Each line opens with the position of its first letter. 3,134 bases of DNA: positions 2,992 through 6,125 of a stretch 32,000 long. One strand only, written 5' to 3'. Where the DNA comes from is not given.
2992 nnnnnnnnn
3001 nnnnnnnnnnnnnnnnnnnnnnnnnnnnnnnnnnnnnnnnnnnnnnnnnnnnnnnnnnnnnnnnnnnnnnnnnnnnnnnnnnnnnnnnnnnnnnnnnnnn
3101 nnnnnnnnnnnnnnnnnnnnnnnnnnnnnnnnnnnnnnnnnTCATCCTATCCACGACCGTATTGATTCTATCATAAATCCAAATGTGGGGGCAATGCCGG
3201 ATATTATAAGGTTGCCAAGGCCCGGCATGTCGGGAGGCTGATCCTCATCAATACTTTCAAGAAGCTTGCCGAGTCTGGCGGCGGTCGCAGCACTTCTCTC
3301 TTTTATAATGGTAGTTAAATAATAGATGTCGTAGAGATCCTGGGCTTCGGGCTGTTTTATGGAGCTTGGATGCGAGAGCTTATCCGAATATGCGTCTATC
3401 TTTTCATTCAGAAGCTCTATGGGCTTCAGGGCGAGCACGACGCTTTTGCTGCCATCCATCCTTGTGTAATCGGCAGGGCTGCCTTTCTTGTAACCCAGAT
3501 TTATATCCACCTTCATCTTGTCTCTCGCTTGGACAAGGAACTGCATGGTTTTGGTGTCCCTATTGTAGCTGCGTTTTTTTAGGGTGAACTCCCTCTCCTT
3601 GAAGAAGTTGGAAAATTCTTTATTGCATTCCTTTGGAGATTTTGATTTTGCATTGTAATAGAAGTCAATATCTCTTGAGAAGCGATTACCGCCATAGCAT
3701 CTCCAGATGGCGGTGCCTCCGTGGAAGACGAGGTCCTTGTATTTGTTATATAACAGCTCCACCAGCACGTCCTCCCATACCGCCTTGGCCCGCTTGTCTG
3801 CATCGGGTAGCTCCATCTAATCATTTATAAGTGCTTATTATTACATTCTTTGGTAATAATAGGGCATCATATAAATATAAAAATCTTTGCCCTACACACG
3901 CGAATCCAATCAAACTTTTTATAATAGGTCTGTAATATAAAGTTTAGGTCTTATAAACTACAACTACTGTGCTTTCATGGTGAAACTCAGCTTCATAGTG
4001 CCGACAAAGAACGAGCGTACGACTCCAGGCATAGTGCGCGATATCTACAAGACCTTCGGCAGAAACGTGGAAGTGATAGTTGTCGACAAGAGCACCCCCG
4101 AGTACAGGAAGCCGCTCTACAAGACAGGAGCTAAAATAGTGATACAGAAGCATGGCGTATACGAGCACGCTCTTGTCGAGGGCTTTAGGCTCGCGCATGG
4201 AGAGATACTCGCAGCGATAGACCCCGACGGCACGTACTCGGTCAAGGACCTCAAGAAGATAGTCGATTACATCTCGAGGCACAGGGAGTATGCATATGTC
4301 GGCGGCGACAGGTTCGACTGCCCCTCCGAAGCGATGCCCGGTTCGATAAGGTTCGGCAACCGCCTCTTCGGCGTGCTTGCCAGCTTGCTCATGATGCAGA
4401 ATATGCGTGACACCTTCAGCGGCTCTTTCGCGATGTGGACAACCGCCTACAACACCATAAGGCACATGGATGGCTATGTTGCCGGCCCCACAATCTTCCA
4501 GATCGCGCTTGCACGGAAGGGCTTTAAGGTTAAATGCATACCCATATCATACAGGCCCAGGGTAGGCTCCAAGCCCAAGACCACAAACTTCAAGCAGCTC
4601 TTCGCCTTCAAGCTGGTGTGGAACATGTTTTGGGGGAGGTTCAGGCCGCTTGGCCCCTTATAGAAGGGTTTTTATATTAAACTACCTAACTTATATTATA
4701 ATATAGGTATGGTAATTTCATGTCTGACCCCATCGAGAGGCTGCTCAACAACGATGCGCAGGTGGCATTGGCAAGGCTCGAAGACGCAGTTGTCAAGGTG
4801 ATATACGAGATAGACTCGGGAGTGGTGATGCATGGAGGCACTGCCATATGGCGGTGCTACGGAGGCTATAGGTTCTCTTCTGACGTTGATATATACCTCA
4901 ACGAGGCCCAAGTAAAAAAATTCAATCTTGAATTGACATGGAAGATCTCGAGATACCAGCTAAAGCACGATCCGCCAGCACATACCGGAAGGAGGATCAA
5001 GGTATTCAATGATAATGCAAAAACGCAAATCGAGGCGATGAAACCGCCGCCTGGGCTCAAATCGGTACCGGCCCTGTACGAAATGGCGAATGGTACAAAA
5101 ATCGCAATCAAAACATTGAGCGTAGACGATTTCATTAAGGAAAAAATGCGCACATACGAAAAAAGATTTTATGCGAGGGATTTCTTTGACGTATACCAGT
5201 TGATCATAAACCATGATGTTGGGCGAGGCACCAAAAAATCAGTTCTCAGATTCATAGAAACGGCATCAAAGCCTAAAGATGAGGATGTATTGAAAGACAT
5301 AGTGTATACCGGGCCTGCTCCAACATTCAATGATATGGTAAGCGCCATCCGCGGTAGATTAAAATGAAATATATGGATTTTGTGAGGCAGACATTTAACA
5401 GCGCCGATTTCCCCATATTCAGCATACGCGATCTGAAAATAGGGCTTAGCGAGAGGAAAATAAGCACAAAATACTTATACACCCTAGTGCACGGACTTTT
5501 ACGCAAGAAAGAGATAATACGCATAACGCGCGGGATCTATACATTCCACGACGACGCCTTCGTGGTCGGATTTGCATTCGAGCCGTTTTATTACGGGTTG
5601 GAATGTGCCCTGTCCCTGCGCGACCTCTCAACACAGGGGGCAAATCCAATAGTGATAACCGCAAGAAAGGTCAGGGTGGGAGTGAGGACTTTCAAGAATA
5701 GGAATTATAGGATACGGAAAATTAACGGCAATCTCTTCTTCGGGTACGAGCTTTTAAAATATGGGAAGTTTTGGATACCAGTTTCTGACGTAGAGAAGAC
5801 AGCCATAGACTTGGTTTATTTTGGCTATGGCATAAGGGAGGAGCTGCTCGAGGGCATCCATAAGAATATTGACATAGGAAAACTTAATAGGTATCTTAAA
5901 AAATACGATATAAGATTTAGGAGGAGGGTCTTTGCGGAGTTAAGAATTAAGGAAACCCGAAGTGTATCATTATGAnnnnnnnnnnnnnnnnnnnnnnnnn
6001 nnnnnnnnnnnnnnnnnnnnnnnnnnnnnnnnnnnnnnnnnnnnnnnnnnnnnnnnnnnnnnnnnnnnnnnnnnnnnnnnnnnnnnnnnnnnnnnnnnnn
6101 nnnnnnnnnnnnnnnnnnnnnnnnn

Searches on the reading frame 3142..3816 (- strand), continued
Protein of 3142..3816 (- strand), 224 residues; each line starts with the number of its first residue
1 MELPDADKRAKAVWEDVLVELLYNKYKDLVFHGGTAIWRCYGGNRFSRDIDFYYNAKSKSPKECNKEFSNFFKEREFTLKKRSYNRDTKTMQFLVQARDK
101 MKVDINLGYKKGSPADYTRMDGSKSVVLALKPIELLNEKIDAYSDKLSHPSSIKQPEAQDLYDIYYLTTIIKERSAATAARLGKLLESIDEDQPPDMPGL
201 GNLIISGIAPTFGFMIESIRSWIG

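Call 38: search_solved_structures(query=A3, max_evalue=0.1, show_alignments=2)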
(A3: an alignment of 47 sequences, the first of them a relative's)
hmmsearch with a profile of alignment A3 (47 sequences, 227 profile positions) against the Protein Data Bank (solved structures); distinct sequences matched with E-value up to 0.1: 4.
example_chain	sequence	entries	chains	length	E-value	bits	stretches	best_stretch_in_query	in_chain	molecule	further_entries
4o8s_A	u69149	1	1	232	4.6e-07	33.3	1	18-188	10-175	Putative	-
4ok0_A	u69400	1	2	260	5.7e-07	33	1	17-188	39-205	Putative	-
9hlo_B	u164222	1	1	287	0.00061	23.1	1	49-178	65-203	Abortive infection protein AbiGII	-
6y56_A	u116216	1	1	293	0.00087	22.6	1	27-56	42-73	Uncharacterized protein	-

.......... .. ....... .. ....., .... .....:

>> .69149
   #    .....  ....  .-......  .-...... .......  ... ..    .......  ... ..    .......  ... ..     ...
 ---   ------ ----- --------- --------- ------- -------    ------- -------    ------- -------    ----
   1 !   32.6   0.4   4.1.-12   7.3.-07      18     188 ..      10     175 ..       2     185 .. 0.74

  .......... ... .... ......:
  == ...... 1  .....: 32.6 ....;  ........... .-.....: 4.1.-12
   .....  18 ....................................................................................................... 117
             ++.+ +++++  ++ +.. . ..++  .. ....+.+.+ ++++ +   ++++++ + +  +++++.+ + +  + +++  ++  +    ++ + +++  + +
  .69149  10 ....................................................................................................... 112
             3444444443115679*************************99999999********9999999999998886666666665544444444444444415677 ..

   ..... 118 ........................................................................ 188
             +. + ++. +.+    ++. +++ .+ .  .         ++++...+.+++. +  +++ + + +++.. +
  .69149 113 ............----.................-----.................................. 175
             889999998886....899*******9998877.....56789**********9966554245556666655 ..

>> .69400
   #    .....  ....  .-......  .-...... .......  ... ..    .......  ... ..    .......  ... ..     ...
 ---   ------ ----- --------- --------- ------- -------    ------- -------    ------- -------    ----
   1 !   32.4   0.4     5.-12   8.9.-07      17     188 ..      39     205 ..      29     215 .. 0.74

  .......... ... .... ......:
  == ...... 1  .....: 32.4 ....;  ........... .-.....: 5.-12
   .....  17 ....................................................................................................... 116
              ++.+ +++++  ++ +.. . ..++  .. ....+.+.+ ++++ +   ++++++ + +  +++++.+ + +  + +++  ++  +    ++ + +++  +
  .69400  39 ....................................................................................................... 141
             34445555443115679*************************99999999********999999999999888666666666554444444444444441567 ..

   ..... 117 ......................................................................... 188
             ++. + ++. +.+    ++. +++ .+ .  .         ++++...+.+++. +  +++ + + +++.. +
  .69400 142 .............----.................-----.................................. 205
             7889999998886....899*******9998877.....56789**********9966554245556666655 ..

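Call 48: predict_structure(alignment_id=A3)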
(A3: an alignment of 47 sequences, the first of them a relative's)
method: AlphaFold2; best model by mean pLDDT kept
length: 224 residues; sequences in the alignment: 47
mean_pLDDT: 94.1   pTM: 0.90
mean pLDDT of the five models: 94.1, 94.1, 93.8, 93.2, 91.7
residues with pLDDT >= 90: 198; 70-90: 21; 50-70: 5; < 50: 0
segments of 3 or more residues with pLDDT < 50: none
pLDDT, mean of each block of 10 residues (from residue 1): 85 94 97 97 93 96 97 96 95 92 97 97 97 97 89 82 98 95 96 92 92 97 95
secondary structure, 60 per line:
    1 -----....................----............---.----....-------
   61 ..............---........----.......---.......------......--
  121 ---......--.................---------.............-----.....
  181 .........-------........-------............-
elements in order: H6-25 E30-32 H33-41 E50-53 H61-74 E78-85 E90-96 E100-106 E113-118 E124-129 H132-148 H158-170 H176-189 H197-203 H212-223

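Call 51: fold_search(model_id=the predicted structure, library=pdb)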
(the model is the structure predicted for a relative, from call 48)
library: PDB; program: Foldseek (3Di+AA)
matches with E <= 10: 744; with E <= 0.001: 5
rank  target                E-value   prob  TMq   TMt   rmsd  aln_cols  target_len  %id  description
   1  4ok0_B                2.0e-07  1.00  0.58  0.57   5.7       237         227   19  Crystal structure of putative nucleotidyltransferase from H. pylori (released 2014-04-09)
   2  4o8s                  4.1e-07  1.00  0.59  0.57   5.9       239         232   18  Crystal structure of JHP933 from Helicobacter pylori (released 2014-09-10)
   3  4ok0_A                9.4e-07  1.00  0.56  0.56   5.6       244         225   18  Crystal structure of putative nucleotidyltransferase from H. pylori (released 2014-04-09)
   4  6y56                  9.9e-07  1.00  0.60  0.48   6.5       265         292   16  MenT4, nucleotidyltransferase toxin Rv2826c from Mycobacterium tuberculosis H37Rv (released 2020-09-16)
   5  4wse_A                9.9e-04  1.00  0.42  0.21   9.6       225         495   16  Crystal structure of the Mimivirus polyadenylate synthase (released 2015-04-01)
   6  6e0n                  1.3e-03  0.91  0.33  0.29  14.5       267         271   12  Structure of Elizabethkingia meningoseptica CdnE cyclic dinucleotide synthase with GTP and Apcpp (released 2019-02-20)
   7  6e0o_A                1.3e-03  0.91  0.31  0.27  14.4       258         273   11  Structure of Elizabethkingia meningoseptica CdnE cyclic dinucleotide synthase with pppA[3'-5']pA (released 2019-02-20)
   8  4wse_B                1.4e-03  1.00  0.42  0.22  10.1       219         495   16  Crystal structure of the Mimivirus polyadenylate synthase (released 2015-04-01)
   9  6e0m                  2.0e-03  0.89  0.31  0.27  14.3       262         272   11  Structure of Elizabethkingia meningoseptica CdnE cyclic dinucleotide synthase (released 2019-02-20)
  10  7ljn_B                3.1e-03  0.72  0.30  0.23  15.1       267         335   11  Structure of the Bradyrhizobium diazoefficiens CD-NTase CdnG in complex with GTP (released 2021-06-02)
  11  4p37_B                3.7e-03  0.99  0.42  0.21   9.9       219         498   15  Crystal structure of the Megavirus polyadenylate synthase (released 2015-04-01)
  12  7x4q_A                4.4e-03  0.87  0.34  0.28  13.6       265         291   11  LpCdnE UTP Mg complex (released 2023-03-08)
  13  3h39_A                4.7e-03  0.90  0.32  0.20  11.2       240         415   13  The complex structure of CCA-adding enzyme with ATP (released 2009-10-13)
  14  7x4a                  4.9e-03  0.77  0.31  0.26  15.7       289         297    9  Native CD-NTase ClCdnE (released 2023-03-08)
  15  4nxt_D                5.2e-03  0.66  0.29  0.23  15.3       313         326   10  Crystal structure of the cytosolic domain of human MiD51 (released 2013-12-25)
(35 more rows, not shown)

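Call 61: find_related_loci(query=A3, collection=viral_contigs, flank=6000)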
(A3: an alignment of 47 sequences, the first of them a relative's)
Query A3 (224 aa) in viral_contigs; peptide patterns used: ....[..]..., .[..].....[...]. (x = any residue, [..] = any of these).
22 stretches matched a pattern, but none encodes a relative of the query by tblastn (E <= 1e-3).

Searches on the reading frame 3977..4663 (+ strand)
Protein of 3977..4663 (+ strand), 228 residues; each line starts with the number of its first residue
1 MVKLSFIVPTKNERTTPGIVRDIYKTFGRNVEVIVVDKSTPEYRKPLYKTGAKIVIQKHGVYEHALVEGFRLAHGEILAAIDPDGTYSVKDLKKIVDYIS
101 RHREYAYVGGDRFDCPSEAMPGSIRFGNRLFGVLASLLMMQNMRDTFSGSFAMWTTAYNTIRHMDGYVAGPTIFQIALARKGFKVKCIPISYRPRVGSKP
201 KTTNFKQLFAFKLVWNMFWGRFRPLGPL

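Call 3: search_protein_families(library=pfam, proteins=[window:3977-4663:+], max_evalue=0.01)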
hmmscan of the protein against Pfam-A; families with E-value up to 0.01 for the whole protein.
window:3977-4663:+ (228 aa): 1 family
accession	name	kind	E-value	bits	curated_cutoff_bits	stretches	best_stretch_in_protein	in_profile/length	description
PF00535.33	Glycos_transf_2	-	2.6e-11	44.2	23.3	1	5-155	1-161/168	Glycosyl transferase family 2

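Call 8: search_protein_families(library=ncbifam, proteins=[window:3977-4663:+], max_evalue=0.01)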
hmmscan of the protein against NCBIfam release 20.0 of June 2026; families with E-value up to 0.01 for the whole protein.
window:3977-4663:+ (228 aa): 4 families
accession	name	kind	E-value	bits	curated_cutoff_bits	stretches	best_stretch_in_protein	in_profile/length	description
NF041391.1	DPhHxTase_Halo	equivalog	5.9e-21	74.4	375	1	17-198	11-189/213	dolichyl-phosphate hexose transferase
TIGR04182.1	glyco_TIGR04182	equivalog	1e-19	71.1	325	1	6-203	4-202/293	S-layer glycoprotein N-glycosyltransferase AglJ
NF058614.1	PPMAGASynPpgS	equivalog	0.00071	19.1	370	1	6-118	4-119/226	polyprenyl-phospho-N-acetylgalactosaminyl synthase PpgS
TIGR04283.1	glyco_like_mftF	equivalog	0.0028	17.3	182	1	4-103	1-101/221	TIGR04283 family arsenosugar biosynthesis glycosyltransferase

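Call 9: search_protein_families(library=padloc, proteins=[window:3977-4663:+], max_evalue=0.01)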
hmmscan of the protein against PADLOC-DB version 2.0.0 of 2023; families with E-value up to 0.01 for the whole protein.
window:3977-4663:+ (228 aa): 0 families

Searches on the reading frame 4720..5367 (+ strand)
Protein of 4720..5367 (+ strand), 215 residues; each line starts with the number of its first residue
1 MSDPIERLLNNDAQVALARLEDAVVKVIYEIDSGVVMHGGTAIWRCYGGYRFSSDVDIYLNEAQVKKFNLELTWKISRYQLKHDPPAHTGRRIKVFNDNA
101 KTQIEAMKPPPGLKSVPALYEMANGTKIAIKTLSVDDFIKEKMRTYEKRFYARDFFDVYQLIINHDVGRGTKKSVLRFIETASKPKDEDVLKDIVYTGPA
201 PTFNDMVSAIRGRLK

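Call 3: search_protein_families(library=pfam, proteins=[window:4720-5367:+], max_evalue=0.01)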
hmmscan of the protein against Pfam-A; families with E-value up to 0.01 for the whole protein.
window:4720-5367:+ (215 aa): 1 family
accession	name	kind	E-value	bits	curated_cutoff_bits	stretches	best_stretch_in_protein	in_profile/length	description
PF08843.17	AbiEii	-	1.6e-12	48.3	22.5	1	34-169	14-175/238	Nucleotidyl transferase AbiEii toxin, Type IV TA system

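Call 8: search_protein_families(library=ncbifam, proteins=[window:4720-5367:+], max_evalue=0.01)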
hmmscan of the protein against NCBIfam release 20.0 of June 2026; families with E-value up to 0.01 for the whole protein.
window:4720-5367:+ (215 aa): 0 families

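Call 9: search_protein_families(library=padloc, proteins=[window:4720-5367:+], max_evalue=0.01)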
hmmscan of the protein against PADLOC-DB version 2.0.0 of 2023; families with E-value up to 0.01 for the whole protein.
window:4720-5367:+ (215 aa): 18 families
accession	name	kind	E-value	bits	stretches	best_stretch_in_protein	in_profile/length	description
PDLC02307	AbiEii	-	1e-13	49.6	1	22-191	10-170/219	AbiEii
PDLC02304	AbiEii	-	6.2e-11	40.7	1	31-168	39-194/260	AbiEii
PDLC02323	AbiEii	-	1.1e-10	39.6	2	25-67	29-73/248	AbiEii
PDLC02328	AbiEii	-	1.1e-08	33.2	1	23-161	3-141/203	AbiEii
PDLC02317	AbiEii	-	2.6e-07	28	1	30-64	39-74/396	AbiEii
PDLC02292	AbiEii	-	3.5e-07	28.3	1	26-77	39-92/283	AbiEii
PDLC02303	AbiEii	-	3.1e-06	24.8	1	32-187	38-207/249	AbiEii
PDLC02290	AbiEii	-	4.4e-06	24.4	1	35-188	25-186/290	AbiEii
PDLC02305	AbiEii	-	8.5e-06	23.2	1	120-186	149-214/306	AbiEii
PDLC02321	AbiEii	-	1e-05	23.4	1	35-91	43-90/296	AbiEii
PDLC02306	AbiEii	-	1.3e-05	23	1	121-190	159-233/280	AbiEii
PDLC02330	AbiEii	-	1.7e-05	22.6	1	35-162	27-159/219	AbiEii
PDLC02294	AbiEii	-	5.5e-05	21.1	1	33-167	43-191/260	AbiEii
PDLC02318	AbiEii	-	7.6e-05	20.2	1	120-162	142-184/280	AbiEii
PDLC02296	AbiEii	-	8.3e-05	19.9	1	34-61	45-72/282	AbiEii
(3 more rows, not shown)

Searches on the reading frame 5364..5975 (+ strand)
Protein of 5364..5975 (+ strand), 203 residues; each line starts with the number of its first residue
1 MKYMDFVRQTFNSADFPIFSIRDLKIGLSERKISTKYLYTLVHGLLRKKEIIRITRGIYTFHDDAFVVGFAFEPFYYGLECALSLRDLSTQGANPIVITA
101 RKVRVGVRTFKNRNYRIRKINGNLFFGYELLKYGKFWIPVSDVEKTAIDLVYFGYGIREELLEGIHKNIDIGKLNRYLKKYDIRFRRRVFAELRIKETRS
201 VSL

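Call 3: search_protein_families(library=pfam, proteins=[window:5364-5975:+], max_evalue=0.01)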
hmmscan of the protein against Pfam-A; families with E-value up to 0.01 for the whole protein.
window:5364-5975:+ (203 aa): 1 family
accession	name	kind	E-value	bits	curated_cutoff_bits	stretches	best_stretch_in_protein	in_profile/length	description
PF13338.12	AbiEi_4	-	5.6e-05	23.6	25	1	17-61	12-48/49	Transcriptional regulator, AbiEi antitoxin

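Call 8: search_protein_families(library=ncbifam, proteins=[window:5364-5975:+], max_evalue=0.01)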
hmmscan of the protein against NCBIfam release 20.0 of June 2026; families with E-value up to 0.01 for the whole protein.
window:5364-5975:+ (203 aa): 0 families

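Call 9: search_protein_families(library=padloc, proteins=[window:5364-5975:+], max_evalue=0.01)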
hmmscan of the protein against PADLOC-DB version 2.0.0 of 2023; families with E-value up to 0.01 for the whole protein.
window:5364-5975:+ (203 aa): 11 families
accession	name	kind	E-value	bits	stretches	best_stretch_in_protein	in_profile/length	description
PDLC02267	AbiEi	-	2.8e-18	64.3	1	10-183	12-187/252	AbiEi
PDLC02241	AbiEi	-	3.2e-12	44.6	1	1-182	1-183/199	AbiEi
PDLC02273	AbiEi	-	6.1e-10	37.5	1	75-189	85-201/205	AbiEi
PDLC02272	AbiEi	-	3.6e-09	34.7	1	5-183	2-184/200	AbiEi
PDLC02225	AbiEi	-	1.8e-08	32.4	1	29-162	26-156/198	AbiEi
PDLC02271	AbiEi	-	8.6e-08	29.7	1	63-152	77-167/263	AbiEi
PDLC02276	AbiEi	-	0.00052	17.6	1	67-151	73-157/270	AbiEi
PDLC02275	AbiEi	-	0.0013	16.8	1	39-181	25-172/184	AbiEi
PDLC02236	AbiEi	-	0.0025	15.5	0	6-61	5-54/207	AbiEi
PDLC02265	AbiEi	-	0.0026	15.5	0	29-154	23-151/198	AbiEi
PDLC02254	AbiEi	-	0.0083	13.8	0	46-182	37-185/197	AbiEi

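Call 36: search_solved_structures(query=window:5364-5975:+, max_evalue=1, show_alignments=1)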
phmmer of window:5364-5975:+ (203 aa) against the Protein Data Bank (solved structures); distinct sequences matched with E-value up to 1: 0.
